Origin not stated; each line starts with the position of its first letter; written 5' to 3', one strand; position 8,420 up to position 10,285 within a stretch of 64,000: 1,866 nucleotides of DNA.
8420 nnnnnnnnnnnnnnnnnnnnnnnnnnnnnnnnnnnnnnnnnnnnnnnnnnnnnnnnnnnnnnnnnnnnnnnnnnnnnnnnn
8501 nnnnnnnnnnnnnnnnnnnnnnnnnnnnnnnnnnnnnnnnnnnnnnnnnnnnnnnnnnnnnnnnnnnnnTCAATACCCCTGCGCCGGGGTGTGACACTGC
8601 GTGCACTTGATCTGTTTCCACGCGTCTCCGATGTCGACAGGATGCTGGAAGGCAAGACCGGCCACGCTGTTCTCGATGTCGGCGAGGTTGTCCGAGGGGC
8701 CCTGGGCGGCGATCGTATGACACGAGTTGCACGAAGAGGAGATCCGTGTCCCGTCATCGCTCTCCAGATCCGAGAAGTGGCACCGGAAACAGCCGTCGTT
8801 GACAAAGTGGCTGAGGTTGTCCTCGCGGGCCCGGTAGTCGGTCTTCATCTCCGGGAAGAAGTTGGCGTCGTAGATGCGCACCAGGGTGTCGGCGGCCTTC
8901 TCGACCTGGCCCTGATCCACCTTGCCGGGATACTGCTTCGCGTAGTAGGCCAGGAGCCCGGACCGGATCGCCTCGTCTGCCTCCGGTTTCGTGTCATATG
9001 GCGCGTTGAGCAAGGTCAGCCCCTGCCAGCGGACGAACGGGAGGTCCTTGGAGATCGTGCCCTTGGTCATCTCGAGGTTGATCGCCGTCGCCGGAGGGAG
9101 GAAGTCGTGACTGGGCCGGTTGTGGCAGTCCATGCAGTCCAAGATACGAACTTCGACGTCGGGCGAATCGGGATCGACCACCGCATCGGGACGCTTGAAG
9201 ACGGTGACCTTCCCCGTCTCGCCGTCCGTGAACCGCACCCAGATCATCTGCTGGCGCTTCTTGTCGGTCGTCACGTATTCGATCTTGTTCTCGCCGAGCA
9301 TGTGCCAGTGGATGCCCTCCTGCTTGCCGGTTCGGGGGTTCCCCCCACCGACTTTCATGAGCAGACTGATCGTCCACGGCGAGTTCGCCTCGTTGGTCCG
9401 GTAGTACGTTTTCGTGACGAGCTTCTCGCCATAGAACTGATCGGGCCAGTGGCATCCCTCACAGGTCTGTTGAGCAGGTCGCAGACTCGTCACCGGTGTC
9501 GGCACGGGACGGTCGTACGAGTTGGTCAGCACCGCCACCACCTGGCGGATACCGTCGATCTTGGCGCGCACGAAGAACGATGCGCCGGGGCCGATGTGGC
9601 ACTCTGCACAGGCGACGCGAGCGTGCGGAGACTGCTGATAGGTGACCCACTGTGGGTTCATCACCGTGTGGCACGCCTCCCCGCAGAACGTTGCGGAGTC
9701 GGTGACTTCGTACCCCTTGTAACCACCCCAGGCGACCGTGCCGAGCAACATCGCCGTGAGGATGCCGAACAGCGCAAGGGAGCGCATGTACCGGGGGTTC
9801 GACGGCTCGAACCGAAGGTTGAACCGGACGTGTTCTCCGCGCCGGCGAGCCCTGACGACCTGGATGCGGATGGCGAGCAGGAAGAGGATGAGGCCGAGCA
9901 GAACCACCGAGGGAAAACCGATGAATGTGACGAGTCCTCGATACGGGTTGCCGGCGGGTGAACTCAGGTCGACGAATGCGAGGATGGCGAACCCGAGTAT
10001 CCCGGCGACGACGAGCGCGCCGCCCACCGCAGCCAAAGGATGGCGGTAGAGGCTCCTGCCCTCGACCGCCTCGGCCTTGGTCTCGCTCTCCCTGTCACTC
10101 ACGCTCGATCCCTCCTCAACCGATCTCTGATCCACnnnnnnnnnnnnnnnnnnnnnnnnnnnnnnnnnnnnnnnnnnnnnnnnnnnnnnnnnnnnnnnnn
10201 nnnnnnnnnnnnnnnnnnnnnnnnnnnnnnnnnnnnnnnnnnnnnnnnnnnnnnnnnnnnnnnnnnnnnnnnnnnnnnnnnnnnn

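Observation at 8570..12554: Operon resembling Geobacter inner-membrane quinol oxidases: split CbcL-like (nonahaem c + dihaem b) and ImcH-like (TM-anchored heptahaem) modules encoded together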

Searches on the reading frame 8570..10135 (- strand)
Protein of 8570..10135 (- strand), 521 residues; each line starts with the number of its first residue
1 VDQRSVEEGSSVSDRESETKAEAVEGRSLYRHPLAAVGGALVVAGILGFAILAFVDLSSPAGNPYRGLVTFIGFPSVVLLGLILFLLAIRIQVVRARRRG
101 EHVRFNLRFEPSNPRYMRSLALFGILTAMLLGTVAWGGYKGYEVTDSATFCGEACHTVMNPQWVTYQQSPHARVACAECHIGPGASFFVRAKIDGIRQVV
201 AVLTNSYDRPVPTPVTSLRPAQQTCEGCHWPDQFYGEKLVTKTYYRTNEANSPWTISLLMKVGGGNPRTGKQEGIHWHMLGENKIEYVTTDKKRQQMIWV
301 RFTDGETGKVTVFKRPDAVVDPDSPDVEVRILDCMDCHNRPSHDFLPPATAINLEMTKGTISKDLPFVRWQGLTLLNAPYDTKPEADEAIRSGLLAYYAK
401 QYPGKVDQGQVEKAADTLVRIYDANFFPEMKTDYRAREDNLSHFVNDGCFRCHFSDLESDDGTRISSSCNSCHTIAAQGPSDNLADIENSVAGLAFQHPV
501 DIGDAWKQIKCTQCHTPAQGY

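Call 3: search_protein_families(library=pfam, proteins=[window:8570-10135:-], max_evalue=0.01)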
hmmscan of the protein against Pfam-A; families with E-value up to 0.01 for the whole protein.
window:8570-10135:- (521 aa): 3 families
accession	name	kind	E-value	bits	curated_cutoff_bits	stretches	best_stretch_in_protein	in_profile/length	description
PF03264.19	Cytochrom_NNT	-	1.9e-10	41.2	24.1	1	122-209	9-101/174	NapC/NirT cytochrome c family, N-terminal region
PF14522.11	Cytochrome_C7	-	2e-06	28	24.8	0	442-474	43-67/67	Cytochrome c7 and related cytochrome c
PF14537.11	Cytochrom_c3_2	-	3.5e-06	27.8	25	1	446-516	5-65/79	Cytochrome c3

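Call 4: search_protein_families(library=ncbifam, proteins=[window:8570-10135:-], max_evalue=0.01)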
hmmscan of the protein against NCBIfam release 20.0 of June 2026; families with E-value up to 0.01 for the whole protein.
window:8570-10135:- (521 aa): 6 families
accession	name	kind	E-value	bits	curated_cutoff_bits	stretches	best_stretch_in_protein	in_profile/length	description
TIGR03153.1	cytochr_NrfH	equivalog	4.6e-15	55.9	134.2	1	131-229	10-109/138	cytochrome c nitrite reductase small subunit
TIGR02162.1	torC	equivalog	2.3e-05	23.9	478.2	1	125-210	20-111/387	pentaheme c-type cytochrome TorC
NF047727.1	4hemeCytCCctA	equivalog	4.2e-05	23.6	180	1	434-516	23-105/109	tetraheme c-type cytochrome CctA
NF011606.0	PRK15032.1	equivalog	0.00076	18.7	455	1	116-200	16-101/390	pentaheme c-type cytochrome TorC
TIGR02161.1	napC_nirT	subfamily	0.0012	18.8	310.6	1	125-201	21-103/185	periplasmic nitrate (or nitrite) reductase c-type cytochrome, NapC/NirT family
TIGR03146.1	cyt_nit_nrfB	equivalog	0.008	16.5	166.6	0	169-234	36-96/145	cytochrome c nitrite reductase pentaheme subunit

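Call 7: find_homologous_proteins(query=window:8570-10135:-)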
Query window:8570-10135:- (521 aa): 3903 proteins with E <= 0.001 among 8000 candidates; the best 120 are listed.
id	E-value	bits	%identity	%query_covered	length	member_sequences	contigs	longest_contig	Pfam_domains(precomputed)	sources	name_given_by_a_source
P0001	0.0e+0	1207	100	98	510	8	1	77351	PF14537.12,PF03264.20,PF14522.12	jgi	-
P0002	0.0e+0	1065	85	99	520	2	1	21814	PF14537.12,PF03264.20,PF14522.12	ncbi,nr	ncbi:MAG: hypothetical protein GWP04_09790 [Gammaproteobacteria bacterium]|nr:hypothetical protein [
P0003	2.1e-282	956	76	99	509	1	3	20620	PF03264.20,PF14522.12,PF22113.2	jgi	jgi:hypothetical protein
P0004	2.6e-271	919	73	97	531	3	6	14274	PF14537.12,PF03264.20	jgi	jgi:hypothetical protein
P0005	9.9e-264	894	73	96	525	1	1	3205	PF14537.12,PF03264.20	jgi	-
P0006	2.7e-263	893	71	99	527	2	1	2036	PF03264.20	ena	-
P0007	8.6e-262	888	72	97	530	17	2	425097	PF03264.20,PF02085.22,PF14522.12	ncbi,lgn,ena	-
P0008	4.2e-261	885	72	97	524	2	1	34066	PF14537.12,PF03264.20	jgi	jgi:hypothetical protein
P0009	2.2e-256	870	71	95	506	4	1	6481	PF14537.12,PF03264.20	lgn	-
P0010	4.4e-247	839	67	99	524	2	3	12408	PF07332.17,PF03264.20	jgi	jgi:hypothetical protein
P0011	7.3e-233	792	65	95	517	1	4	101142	PF03264.20,PF14522.12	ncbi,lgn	-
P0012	7.4e-232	789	65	95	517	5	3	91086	PF03264.20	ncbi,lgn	-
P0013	1.0e-231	788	62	100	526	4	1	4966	PF03264.20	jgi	jgi:hypothetical protein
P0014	4.3e-229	780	64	95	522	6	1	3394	PF14537.12,PF03264.20,PF14522.12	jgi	jgi:nitrate/TMAO reductase-like tetraheme cytochrome c subunit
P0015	1.4e-227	775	63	99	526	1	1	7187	PF14537.12,PF03264.20,PF14522.12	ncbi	-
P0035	5.1e-219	746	61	98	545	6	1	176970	PF14537.12,PF03264.20,PF14522.12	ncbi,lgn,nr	ncbi:MAG: cytochrome C [Actinobacteria bacterium]|nr:cytochrome C [Actinomycetota bacterium]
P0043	1.3e-216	738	60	100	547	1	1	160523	PF14537.12,PF03264.20,PF14522.12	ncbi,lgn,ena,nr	ncbi:MAG: cytochrome C [Gammaproteobacteria bacterium]|nr:cytochrome C [Gammaproteobacteria bacteriu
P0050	2.9e-214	731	62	95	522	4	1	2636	PF14537.12,PF03264.20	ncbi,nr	ncbi:MAG: cytochrome c family protein [Actinobacteria bacterium]|nr:cytochrome c family protein [Act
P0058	5.7e-212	723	59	95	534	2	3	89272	PF14537.12,PF03264.20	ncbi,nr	ncbi:MAG: BatA domain-containing protein [Actinobacteria bacterium]|nr:BatA domain-containing protei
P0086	1.7e-206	705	60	95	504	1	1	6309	PF14537.12,PF03264.20,PF14522.12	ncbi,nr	ncbi:MAG: cytochrome C [Candidatus Zixiibacteriota bacterium]|nr:MAG: cytochrome C [candidate divisi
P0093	9.7e-206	703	60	95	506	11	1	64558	PF03264.20,PF14522.12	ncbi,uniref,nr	ncbi:cytochrome C [candidate division GN15 bacterium]|uniref:Cytochrome C n=1 Tax=candidate division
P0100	1.9e-205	702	58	95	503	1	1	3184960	PF14537.12,PF03264.20,PF14522.12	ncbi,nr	ncbi:MAG: NapC/NirT family cytochrome c [Candidatus Zixiibacteriota bacterium]|nr:MAG: NapC/NirT fam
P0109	9.0e-205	699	58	99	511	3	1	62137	PF14537.12,PF03264.20,PF14522.12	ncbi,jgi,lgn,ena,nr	ncbi:MAG: NapC/NirT family cytochrome c [candidate division Zixibacteria bacterium]|nr:NapC/NirT fam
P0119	8.9e-204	696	57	96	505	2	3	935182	PF14537.12,PF03264.20,PF14522.12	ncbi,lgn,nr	ncbi:NapC/NirT family cytochrome c [bacterium]|nr:NapC/NirT family cytochrome c [bacterium]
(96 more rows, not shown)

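Call 8: search_solved_structures(query=window:8570-10135:-, max_evalue=1)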
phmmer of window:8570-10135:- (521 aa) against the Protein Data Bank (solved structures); distinct sequences matched with E-value up to 1: 6.
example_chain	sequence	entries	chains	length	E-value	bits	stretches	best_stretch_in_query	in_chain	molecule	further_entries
2j7a_C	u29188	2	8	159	2.4e-06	29.7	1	125-231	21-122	CYTOCHROME C QUINOL DEHYDROGENASE NRFH | NAPC/NIRT CYTOCHROME C FAMILY PROTEIN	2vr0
1wad_A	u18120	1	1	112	0.072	14.9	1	164-231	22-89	CYTOCHROME C3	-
1qn0_A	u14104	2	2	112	0.099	14.4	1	164-231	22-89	CYTOCHROME C3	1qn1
1wfk_A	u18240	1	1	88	0.64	11.8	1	444-485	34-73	zinc finger, FYVE domain containing 19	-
6ihk_A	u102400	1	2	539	0.67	11.7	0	93-163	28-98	AMP-binding domain protein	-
6ijb_A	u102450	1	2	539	0.67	11.7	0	93-163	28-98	AMP-binding domain protein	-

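Call 22: list_cluster_members(proteins=[P0001, P0002, P0035, P0043, P0093, P0086, P0109, P0121, P0058, P0050])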
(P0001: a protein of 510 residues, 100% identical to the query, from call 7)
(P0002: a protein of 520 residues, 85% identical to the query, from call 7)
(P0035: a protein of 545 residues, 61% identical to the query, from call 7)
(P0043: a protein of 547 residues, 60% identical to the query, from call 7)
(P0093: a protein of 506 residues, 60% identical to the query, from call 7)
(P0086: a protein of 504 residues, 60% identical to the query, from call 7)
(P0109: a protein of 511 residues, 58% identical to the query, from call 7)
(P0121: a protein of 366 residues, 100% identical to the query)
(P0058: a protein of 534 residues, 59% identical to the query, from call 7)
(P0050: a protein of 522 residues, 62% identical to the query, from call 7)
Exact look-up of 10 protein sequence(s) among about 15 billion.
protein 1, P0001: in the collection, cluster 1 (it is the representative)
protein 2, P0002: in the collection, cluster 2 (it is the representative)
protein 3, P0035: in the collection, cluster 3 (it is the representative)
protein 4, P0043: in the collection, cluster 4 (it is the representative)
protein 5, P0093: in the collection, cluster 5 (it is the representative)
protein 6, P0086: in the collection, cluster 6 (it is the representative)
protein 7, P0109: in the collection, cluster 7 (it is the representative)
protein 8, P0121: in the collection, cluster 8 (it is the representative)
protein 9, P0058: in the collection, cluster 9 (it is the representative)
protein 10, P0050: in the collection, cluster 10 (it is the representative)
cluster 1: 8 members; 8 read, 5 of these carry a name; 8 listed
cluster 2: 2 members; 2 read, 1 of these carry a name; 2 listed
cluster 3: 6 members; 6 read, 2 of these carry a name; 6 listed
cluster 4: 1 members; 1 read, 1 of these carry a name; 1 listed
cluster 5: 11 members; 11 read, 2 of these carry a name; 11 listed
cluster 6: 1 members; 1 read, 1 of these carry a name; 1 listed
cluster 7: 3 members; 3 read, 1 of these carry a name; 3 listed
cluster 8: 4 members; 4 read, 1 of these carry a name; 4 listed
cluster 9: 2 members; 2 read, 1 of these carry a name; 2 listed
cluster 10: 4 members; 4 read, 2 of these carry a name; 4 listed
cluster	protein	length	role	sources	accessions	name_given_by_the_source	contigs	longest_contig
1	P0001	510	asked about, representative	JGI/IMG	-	-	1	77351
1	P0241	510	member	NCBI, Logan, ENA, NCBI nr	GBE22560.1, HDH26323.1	MAG TPA: hypothetical protein ENH00_09045 [Actinobacteria bacterium] | cytochrome c-type protein NrfH [bacterium BMS3Bbin01]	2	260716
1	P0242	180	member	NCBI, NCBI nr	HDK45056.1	MAG TPA: hypothetical protein ENG94_02110, partial [Actinobacteria bacterium] | hypothetical protein [Actinomycetota bacterium]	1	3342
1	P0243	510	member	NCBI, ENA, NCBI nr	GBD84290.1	cytochrome c-type protein NrfH [bacterium BMS3Abin02]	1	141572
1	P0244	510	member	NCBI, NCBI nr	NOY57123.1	MAG: cytochrome C [Actinobacteria bacterium] | cytochrome C [Actinomycetota bacterium]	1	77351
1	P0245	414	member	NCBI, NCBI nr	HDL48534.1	MAG TPA: hypothetical protein ENH33_01040, partial [Actinobacteria bacterium] | hypothetical protein [Actinomycetota bacterium]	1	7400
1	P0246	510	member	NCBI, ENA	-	-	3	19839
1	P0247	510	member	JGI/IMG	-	-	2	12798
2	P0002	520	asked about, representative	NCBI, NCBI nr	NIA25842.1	MAG: hypothetical protein GWP04_09790 [Gammaproteobacteria bacterium] | hypothetical protein [Gammaproteobacteria bacterium]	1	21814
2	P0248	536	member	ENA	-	-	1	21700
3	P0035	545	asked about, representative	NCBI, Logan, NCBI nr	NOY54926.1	MAG: cytochrome C [Actinobacteria bacterium] | cytochrome C [Actinomycetota bacterium]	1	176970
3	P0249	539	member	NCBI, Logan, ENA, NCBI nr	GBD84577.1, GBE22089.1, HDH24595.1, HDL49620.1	cytochrome c-type protein NrfH [bacterium BMS3Abin02]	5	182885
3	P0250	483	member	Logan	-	-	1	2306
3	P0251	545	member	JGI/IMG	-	-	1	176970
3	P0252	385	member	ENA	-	-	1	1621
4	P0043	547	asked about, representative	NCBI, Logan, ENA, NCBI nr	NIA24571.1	MAG: cytochrome C [Gammaproteobacteria bacterium] | cytochrome C [Gammaproteobacteria bacterium]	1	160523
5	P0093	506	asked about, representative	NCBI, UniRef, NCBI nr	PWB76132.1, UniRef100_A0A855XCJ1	cytochrome C [candidate division GN15 bacterium] | Cytochrome C n=1 Tax=candidate division GN15 bacterium TaxID=2072418 ... | MAG: cytochrome C [candidate division GN15 bacterium]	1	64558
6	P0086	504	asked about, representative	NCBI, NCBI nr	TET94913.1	MAG: cytochrome C [Candidatus Zixiibacteriota bacterium] | MAG: cytochrome C [candidate division Zixibacteria bacterium]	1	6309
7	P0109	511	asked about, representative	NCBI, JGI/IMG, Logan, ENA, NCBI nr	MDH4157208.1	MAG: NapC/NirT family cytochrome c [candidate division Zixibacteria bacterium] | NapC/NirT family cytochrome c [candidate division Zixibacteria bacterium]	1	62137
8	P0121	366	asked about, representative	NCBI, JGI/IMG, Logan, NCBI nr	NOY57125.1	MAG: cytochrome C [Actinobacteria bacterium] | cytochrome C [Actinomycetota bacterium]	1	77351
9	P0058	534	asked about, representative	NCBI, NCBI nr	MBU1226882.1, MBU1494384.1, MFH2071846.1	MAG: BatA domain-containing protein [Actinobacteria bacterium] | BatA domain-containing protein [Actinomycetota bacterium]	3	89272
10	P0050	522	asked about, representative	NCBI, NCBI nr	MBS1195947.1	MAG: cytochrome c family protein [Actinobacteria bacterium] | cytochrome c family protein [Actinomycetota bacterium]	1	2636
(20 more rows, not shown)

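Call 32: find_encoding_contigs(protein=P0100, flank=8000, max_places=2)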
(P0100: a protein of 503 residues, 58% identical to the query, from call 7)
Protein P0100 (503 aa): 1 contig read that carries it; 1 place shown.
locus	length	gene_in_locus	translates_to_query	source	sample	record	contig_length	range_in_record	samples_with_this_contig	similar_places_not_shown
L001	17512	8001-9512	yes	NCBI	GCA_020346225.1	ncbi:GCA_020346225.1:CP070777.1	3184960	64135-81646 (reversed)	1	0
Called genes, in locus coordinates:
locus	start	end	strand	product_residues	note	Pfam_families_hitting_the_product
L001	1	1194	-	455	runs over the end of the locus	PF03972:MmgE_PrpD_N, PF19305:MmgE_PrpD_C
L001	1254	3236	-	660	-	PF00330:Aconitase, PF00694:Aconitase_C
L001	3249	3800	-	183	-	-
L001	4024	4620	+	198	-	PF00440:TetR_N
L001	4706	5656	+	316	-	PF14522:Cytochrome_C7 (faint), PF22678:Cytochrom_c_NrfB-like (faint), PF14537:Cytochrom_c3_2 (weak), PF09699:Paired_CXXCH_1, PF22113:Mtrc-MtrF_II-IV_dom (weak), PF09699:Paired_CXXCH_1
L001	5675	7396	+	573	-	-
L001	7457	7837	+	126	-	-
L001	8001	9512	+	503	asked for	PF03264:Cytochrom_NNT, PF14522:Cytochrome_C7 (faint), PF14537:Cytochrom_c3_2 (faint)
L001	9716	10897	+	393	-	PF14522:Cytochrome_C7 (faint), PF14537:Cytochrom_c3_2 (faint), PF02085:Cytochrom_CIII (faint), PF09699:Paired_CXXCH_1 (faint)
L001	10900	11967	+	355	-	PF09699:Paired_CXXCH_1 (faint), PF14522:Cytochrome_C7 (faint), PF14537:Cytochrom_c3_2 (weak)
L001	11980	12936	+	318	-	PF01292:Ni_hydr_CYTB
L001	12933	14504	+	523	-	PF02085:Cytochrom_CIII (faint), PF14537:Cytochrom_c3_2 (faint), PF14522:Cytochrome_C7 (weak)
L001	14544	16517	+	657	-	PF02085:Cytochrom_CIII (faint), PF14522:Cytochrome_C7 (faint), PF14537:Cytochrom_c3_2 (faint), PF01292:Ni_hydr_CYTB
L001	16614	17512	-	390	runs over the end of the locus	-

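Call 33: find_encoding_contigs(protein=P0119, flank=8000, max_places=2)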
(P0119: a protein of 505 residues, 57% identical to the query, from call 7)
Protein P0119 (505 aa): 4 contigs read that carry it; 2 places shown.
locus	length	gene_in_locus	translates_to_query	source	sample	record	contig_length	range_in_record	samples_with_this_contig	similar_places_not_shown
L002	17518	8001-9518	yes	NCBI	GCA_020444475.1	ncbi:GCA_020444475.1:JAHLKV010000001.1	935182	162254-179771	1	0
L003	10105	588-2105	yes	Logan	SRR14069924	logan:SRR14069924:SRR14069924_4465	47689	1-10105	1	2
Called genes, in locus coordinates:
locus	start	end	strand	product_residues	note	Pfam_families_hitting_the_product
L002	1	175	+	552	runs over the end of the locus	PF17152:CHASE8, PF00672:HAMP, PF00015:MCPsignal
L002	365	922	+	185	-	-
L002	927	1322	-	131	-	PF00903:Glyoxalase, PF13669:Glyoxalase_4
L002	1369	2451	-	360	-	PF01244:Peptidase_M19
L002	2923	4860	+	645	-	PF02085:Cytochrom_CIII (faint), PF14522:Cytochrome_C7 (faint), PF14537:Cytochrom_c3_2 (faint), PF01292:Ni_hydr_CYTB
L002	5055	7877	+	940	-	PF00684:DnaJ_CXXCXGXG (faint), PF01292:Ni_hydr_CYTB (faint), PF09699:Paired_CXXCH_1 (faint), PF02085:Cytochrom_CIII (faint), PF14522:Cytochrome_C7 (faint), PF22678:Cytochrom_c_NrfB-like (faint), PF14537:Cytochrom_c3_2 (weak)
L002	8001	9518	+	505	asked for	PF03264:Cytochrom_NNT, PF14522:Cytochrome_C7 (faint), PF14537:Cytochrom_c3_2 (faint)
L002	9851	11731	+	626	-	PF05572:Peptidase_M43, PF00801:PKD, PF18911:PKD_4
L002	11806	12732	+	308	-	PF02574:S-methyl_trans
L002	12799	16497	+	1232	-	PF00082:Peptidase_S8, PF01839:FG-GAP (faint), PF13517:FG-GAP_3 (weak), PF18962:Por_Secre_tail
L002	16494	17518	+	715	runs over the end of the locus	PF13860:FlgD_ig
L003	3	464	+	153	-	?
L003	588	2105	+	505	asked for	PF03264:Cytochrom_NNT, PF14522:Cytochrome_C7 (faint), PF14537:Cytochrom_c3_2 (faint)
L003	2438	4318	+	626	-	PF05572:Peptidase_M43, PF00801:PKD, PF18911:PKD_4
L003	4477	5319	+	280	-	PF02574:S-methyl_trans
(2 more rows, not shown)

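Call 41: find_related_loci(query=A1, collection=genome_contigs, flank=10000)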
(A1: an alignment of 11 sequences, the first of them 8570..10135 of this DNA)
Query A1 (521 aa) in genome_contigs; peptide patterns used: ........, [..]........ (x = any residue, [..] = any of these).
600 stretches matched a pattern (row limit reached: there are more); 600 encode a relative of the query (tblastn E <= 1e-3); the best 80 are kept; 80 distinct loci.
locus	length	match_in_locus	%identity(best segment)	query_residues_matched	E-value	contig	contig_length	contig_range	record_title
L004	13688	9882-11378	61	25-521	0e+0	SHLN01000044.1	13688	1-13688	MAG: Acidimicrobiia bacterium isolate MetaBAT.bin.17 NODE_1048_length_13688_cov_7.948287, whole genome shotgun sequence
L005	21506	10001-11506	63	23-521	0e+0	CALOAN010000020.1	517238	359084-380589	MAG: uncultured actinomycete isolate LOGT_bin.0024 genome assembly, contig: contig_26156, whole genome shotgun sequence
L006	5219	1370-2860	59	27-521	0e+0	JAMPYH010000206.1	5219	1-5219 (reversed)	MAG: Candidatus Zixiibacteriota bacterium isolate R2F_R2FSRR_metabat.71 R2F_C10028, whole genome shotgun sequence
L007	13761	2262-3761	58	24-521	0e+0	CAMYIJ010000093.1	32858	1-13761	MAG: uncultured Acidimicrobiaceae bacterium isolate FCS_M_Acidobacteriota_17 genome assembly, contig: scaffold_3497, who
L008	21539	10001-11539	56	11-521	0e+0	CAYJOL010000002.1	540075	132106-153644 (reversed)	MAG TPA_asm: uncultured Ignavibacteriales bacterium isolate ERP124720_co1_93 genome assembly, contig: NODE_16_length_540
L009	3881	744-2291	56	7-515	0e+0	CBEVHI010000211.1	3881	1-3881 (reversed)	MAG TPA_asm: uncultured bacterium isolate SRR13309659_concoct_16 genome assembly, contig: ERZ26778719.2215, whole genome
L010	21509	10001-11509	58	21-521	0e+0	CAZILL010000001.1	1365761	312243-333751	MAG TPA_asm: uncultured Ignavibacteriales bacterium isolate SRP302447_co3_184 genome assembly, contig: NODE_3_length_136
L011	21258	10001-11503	57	23-521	0e+0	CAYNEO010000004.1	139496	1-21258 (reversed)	MAG TPA_asm: uncultured Ignavibacteriales bacterium isolate binchicken_co150_676 genome assembly, contig: NODE_124_lengt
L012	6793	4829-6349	55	17-521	0e+0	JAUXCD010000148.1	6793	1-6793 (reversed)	MAG: Candidatus Zixiibacteriota bacterium isolate CSMAG_2816 CSMAG_2816_k117_4707056_length_6793_cov_114.0000, whole gen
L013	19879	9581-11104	54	17-521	0e+0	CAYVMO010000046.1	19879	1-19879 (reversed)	MAG TPA_asm: uncultured Ignavibacteriaceae bacterium isolate SRP323688_co1_43 genome assembly, contig: NODE_4519_length_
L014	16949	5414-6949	55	12-520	0e+0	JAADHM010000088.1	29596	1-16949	MAG: FCB group bacterium isolate M_MetaBat.192 contig-127_2212, whole genome shotgun sequence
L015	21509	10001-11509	55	22-521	0e+0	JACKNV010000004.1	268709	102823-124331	MAG: Pseudomonadales bacterium isolate HK-STAS-PROT-153 HK-STAS-PROT-153_4, whole genome shotgun sequence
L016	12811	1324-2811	52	27-521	0e+0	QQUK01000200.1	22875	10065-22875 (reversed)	MAG: Calditrichaeota bacterium isolate CLD4 403, whole genome shotgun sequence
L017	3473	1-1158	63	134-521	0e+0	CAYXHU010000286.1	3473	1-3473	MAG TPA_asm: uncultured Acidimicrobiia bacterium isolate binchicken_co334_108 genome assembly, contig: NODE_58846_length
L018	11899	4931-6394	43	30-516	1e-138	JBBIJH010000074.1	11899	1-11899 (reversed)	MAG: Ignavibacteriales bacterium isolate QH2F170213_bin_158 NODE_5581_length_11899_cov_4.858831, whole genome shotgun se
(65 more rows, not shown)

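Call 89: search_protein_representatives(protein=window:8570-10135:-)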
Query: 521 residues. Proteins with E-value up to 0.001 (for the whole library): 2925; up to 1e-10: 1633; up to 1e-30: 640. The best 150 are listed.
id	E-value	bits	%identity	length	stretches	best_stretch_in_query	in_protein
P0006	8.5e-264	892.5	72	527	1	9-521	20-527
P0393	5.6e-157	540.0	56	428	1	117-519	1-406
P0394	7.5e-141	486.8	63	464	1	18-349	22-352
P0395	1.5e-130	452.7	41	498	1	29-516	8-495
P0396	3.1e-124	431.9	41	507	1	26-520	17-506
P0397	7.8e-123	427.3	42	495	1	35-517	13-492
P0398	1.5e-121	423.1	39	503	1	33-516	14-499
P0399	1.2e-120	420.1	38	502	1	41-517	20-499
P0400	2.1e-119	416.0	42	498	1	36-517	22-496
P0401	2.2e-118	412.6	40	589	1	24-505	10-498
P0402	8.2e-118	410.7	42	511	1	36-521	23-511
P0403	2.6e-117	409.1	39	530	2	23-516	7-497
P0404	4.3e-116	405.1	39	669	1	25-517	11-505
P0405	6.6e-116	404.4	41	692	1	24-517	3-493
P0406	2.0e-114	399.6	39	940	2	30-516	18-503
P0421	2.2e-104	366.4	38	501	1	27-516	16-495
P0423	4.1e-103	362.2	38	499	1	29-517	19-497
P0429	4.8e-102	358.7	39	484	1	34-479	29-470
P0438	6.1e-98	345.2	38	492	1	28-516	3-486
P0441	1.1e-97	344.4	36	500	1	34-516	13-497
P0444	2.1e-96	340.1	40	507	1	47-480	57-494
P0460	5.1e-92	325.6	35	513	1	41-516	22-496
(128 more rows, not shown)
